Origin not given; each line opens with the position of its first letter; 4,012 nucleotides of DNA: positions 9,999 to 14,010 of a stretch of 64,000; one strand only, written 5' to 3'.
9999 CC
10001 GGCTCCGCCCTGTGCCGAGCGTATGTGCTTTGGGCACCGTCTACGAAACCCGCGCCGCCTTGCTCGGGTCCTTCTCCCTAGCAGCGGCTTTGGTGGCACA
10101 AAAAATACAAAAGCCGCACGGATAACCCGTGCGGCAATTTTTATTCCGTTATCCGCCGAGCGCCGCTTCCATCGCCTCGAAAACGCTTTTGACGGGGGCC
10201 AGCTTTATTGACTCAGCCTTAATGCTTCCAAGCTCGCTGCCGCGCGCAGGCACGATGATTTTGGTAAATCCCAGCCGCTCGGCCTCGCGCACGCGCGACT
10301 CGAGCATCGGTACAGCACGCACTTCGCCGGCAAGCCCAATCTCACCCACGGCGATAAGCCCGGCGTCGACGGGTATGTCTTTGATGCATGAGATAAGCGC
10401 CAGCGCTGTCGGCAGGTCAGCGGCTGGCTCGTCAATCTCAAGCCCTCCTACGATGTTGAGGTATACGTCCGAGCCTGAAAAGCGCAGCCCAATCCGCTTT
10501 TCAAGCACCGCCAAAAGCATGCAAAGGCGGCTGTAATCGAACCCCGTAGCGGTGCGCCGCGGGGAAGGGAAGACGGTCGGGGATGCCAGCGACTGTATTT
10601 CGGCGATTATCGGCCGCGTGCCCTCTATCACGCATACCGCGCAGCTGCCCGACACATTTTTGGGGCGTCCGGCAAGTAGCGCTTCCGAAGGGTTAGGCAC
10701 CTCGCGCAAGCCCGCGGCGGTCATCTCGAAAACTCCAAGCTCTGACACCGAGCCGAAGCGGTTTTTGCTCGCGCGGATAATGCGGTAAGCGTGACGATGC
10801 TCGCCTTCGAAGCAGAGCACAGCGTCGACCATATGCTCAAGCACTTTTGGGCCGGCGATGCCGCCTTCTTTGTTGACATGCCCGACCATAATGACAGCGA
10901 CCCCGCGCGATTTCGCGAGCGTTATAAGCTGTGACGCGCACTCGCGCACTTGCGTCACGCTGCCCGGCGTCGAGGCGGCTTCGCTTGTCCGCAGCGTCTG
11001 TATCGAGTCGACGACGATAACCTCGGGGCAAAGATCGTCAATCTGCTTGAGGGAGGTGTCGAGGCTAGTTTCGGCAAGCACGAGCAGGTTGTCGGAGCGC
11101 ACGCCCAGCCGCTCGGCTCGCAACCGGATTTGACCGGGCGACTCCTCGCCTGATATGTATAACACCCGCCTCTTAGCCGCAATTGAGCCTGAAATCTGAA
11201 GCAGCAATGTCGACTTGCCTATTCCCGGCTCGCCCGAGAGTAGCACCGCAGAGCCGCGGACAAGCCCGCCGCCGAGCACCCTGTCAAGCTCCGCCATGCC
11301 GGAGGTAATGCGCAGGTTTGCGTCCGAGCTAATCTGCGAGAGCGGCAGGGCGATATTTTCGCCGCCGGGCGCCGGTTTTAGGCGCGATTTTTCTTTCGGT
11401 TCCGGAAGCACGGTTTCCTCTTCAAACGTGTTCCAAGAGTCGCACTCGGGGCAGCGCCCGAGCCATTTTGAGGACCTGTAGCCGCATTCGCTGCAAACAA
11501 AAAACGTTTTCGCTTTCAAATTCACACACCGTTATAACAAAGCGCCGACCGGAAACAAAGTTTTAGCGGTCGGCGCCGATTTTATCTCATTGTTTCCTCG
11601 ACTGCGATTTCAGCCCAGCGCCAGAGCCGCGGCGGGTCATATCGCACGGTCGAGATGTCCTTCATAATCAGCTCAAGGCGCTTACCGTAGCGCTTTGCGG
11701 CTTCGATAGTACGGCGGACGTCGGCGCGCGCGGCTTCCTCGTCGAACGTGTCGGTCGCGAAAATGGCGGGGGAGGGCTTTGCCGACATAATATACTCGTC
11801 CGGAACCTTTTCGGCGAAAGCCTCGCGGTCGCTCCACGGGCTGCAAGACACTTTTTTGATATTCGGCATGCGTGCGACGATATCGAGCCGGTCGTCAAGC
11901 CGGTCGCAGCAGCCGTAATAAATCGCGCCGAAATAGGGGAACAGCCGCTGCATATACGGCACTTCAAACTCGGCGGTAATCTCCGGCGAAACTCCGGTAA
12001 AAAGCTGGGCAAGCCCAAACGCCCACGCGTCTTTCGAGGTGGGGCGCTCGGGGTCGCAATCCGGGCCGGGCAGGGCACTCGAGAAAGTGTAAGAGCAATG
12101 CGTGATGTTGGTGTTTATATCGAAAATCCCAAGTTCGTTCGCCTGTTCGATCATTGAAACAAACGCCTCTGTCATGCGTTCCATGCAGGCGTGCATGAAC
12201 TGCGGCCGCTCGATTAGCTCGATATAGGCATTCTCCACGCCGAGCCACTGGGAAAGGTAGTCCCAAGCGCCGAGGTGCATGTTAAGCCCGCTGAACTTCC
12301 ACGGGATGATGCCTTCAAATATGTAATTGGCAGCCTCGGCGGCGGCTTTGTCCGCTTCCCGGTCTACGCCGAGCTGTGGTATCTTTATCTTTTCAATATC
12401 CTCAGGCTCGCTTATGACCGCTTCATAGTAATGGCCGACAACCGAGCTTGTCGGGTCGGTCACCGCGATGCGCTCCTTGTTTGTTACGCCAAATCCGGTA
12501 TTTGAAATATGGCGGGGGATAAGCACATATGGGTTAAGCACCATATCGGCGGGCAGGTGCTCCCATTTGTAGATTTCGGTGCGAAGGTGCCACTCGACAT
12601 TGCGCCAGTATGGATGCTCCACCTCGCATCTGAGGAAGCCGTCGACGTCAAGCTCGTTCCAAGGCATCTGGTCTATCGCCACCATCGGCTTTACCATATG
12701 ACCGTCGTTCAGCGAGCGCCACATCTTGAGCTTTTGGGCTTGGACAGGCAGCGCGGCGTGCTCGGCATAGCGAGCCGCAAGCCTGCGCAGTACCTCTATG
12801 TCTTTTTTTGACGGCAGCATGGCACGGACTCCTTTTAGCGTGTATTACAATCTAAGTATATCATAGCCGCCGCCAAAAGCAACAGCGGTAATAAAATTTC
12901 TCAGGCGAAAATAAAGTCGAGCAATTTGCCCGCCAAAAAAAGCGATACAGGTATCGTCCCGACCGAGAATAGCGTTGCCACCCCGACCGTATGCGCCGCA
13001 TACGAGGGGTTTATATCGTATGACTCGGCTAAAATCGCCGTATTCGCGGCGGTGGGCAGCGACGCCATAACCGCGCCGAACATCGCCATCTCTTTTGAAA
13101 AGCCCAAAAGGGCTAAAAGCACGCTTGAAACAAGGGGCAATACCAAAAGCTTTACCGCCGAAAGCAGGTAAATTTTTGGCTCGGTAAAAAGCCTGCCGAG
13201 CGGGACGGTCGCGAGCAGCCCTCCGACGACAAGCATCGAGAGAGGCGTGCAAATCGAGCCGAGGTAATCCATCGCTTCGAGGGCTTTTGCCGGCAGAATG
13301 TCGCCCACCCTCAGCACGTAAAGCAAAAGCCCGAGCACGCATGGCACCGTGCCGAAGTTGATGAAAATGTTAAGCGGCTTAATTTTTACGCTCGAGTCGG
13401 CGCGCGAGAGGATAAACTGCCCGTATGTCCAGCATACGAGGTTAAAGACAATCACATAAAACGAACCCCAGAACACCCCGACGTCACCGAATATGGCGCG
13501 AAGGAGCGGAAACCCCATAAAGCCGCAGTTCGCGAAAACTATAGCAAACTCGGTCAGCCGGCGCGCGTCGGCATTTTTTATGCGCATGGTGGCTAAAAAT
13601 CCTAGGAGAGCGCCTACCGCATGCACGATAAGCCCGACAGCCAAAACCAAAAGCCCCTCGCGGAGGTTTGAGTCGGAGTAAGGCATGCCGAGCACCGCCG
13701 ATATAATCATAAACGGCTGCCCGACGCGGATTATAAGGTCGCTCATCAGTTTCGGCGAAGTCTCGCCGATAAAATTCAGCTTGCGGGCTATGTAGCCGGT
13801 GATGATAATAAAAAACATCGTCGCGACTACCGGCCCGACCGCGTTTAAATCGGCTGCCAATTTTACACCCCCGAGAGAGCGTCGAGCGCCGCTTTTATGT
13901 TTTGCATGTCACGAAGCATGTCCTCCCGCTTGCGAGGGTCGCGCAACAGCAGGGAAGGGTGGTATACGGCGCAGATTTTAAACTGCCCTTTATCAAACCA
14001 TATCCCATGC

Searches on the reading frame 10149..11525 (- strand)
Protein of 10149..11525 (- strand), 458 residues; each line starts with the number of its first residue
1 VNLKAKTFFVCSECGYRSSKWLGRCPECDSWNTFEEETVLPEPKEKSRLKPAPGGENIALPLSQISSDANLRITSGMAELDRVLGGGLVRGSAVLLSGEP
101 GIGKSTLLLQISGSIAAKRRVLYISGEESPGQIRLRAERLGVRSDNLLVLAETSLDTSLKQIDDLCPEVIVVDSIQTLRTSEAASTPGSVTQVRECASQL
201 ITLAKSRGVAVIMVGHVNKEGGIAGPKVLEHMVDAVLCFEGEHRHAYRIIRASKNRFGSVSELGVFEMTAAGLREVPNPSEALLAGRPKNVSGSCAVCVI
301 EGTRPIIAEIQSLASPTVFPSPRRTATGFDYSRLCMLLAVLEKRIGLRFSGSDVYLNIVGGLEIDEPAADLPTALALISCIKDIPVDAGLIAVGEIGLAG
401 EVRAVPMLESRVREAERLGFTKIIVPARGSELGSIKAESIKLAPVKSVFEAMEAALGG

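Call 7: search_protein_families(library=pfam, proteins=[window:10149-11525:-], max_evalue=0.0001)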
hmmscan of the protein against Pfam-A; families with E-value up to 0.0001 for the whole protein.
window:10149-11525:- (458 aa): 8 families
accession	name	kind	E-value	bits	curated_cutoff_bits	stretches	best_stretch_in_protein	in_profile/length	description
PF06745.19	ATPase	-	1.2e-18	67.8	26.6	2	74-145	2-75/231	KaiC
PF13481.12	AAA_25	-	1.1e-16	61.5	27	1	76-221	18-194/195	AAA domain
PF18073.7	Zn_ribbon_LapB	-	7.1e-13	48.4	25.7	1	9-36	1-28/28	Rubredoxin metal binding domain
PF13541.12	ChlI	-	3.1e-10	40.4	27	1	354-427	45-119/121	Subunit ChlI of Mg-chelatase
PF03796.21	DnaB_C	-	3.8e-09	36.7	27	1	73-136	2-66/255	DnaB-like helicase C terminal domain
PF05362.19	Lon_C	-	2.1e-07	31.1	21.1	1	360-456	103-203/205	Lon protease (S16) C-terminal proteolytic domain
PF13401.12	AAA_22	-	3.3e-05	24.6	27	1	92-216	6-123/130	AAA domain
PF13191.12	AAA_16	-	4.8e-05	24.3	32.6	0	87-129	23-63/167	AAA ATPase domain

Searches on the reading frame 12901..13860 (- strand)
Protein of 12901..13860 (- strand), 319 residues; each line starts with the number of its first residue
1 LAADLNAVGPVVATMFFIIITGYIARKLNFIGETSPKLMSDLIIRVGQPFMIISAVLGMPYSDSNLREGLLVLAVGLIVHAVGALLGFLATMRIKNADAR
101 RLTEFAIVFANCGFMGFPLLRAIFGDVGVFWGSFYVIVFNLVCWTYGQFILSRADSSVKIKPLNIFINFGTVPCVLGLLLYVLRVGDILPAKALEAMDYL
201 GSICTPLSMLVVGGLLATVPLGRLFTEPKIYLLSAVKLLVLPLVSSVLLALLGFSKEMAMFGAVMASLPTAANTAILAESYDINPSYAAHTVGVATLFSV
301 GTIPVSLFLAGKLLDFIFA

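Call 76: search_protein_families(library=pfam, proteins=[window:12901-13860:-], max_evalue=0.0001)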
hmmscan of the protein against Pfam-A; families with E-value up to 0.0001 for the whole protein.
window:12901-13860:- (319 aa): 1 family
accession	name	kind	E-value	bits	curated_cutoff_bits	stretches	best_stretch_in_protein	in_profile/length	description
PF03547.23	Mem_trans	-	6e-27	94.6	25.7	2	12-160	6-156/343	Membrane transport protein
